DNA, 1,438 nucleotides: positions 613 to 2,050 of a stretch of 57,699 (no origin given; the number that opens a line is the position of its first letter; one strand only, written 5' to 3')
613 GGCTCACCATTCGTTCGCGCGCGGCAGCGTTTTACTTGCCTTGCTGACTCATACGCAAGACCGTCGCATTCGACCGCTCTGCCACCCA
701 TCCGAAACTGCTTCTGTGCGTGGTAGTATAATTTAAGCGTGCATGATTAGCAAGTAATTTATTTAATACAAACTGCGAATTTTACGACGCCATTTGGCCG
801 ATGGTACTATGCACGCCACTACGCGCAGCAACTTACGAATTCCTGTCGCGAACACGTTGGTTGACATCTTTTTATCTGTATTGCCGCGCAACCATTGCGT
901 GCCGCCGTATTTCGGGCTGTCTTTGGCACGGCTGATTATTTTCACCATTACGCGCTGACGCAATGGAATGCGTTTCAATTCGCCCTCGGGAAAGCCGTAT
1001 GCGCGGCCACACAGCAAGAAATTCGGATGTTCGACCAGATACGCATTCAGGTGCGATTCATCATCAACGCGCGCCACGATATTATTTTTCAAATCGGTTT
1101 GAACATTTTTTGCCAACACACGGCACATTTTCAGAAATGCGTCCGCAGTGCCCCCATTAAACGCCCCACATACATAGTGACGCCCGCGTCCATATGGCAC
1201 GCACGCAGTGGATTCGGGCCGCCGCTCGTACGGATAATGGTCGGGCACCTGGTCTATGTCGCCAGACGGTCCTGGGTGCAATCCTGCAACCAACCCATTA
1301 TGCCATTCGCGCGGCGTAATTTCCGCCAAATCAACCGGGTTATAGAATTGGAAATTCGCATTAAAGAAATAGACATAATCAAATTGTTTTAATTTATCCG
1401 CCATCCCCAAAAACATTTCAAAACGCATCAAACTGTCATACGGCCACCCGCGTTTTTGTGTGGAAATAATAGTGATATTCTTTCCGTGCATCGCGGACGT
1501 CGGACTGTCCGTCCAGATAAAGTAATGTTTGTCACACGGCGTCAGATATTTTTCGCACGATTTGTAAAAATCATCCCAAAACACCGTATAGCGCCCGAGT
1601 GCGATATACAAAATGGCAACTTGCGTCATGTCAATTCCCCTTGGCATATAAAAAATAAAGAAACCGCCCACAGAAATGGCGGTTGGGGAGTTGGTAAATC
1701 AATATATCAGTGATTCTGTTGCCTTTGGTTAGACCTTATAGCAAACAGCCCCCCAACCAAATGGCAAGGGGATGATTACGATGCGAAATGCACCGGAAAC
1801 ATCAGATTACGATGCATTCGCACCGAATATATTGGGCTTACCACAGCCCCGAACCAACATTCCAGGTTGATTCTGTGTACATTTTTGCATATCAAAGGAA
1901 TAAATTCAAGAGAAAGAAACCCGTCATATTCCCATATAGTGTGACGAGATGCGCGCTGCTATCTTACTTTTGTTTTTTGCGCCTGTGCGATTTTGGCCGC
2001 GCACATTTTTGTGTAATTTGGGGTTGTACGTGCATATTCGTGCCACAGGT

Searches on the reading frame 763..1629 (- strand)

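Call 50: search_protein_families(library=pfam, proteins=[window:763-1629:-], max_evalue=0.01)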
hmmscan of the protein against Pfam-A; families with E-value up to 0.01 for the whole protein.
window:763-1629:- (288 aa): 1 family
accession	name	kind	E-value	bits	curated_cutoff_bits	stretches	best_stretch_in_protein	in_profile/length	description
PF03414.19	Glyco_transf_6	-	6.5e-23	81.4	25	1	4-201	77-274/313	Glycosyltransferase family 6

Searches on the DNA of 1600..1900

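Call 70: search_rna_families(source=window, start=1600, end=1900, threshold=evalue, max_evalue=10, show_alignments=1)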
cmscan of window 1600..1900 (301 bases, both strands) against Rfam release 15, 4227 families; matches with E-value up to 10: 4.
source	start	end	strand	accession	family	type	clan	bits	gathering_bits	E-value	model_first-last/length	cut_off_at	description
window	1655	1761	-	RF00513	Trp_leader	Cis-reg; leader;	-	18.9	41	0.18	1-100/100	no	Tryptophan operon leader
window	1642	1724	+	RF00208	snoR72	Gene; snRNA; snoRNA; CD-box;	-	18.1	43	5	1-87/87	no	Small nucleolar RNA R72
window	1646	1676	+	RF02925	6A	Gene; sRNA;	-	14.8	41.2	5.3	1-52/52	no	6A RNA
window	1713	1772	+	RF03458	mir-766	Gene; miRNA;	-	13.8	110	3.4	1-108/108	no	mir-766 microRNA precursor family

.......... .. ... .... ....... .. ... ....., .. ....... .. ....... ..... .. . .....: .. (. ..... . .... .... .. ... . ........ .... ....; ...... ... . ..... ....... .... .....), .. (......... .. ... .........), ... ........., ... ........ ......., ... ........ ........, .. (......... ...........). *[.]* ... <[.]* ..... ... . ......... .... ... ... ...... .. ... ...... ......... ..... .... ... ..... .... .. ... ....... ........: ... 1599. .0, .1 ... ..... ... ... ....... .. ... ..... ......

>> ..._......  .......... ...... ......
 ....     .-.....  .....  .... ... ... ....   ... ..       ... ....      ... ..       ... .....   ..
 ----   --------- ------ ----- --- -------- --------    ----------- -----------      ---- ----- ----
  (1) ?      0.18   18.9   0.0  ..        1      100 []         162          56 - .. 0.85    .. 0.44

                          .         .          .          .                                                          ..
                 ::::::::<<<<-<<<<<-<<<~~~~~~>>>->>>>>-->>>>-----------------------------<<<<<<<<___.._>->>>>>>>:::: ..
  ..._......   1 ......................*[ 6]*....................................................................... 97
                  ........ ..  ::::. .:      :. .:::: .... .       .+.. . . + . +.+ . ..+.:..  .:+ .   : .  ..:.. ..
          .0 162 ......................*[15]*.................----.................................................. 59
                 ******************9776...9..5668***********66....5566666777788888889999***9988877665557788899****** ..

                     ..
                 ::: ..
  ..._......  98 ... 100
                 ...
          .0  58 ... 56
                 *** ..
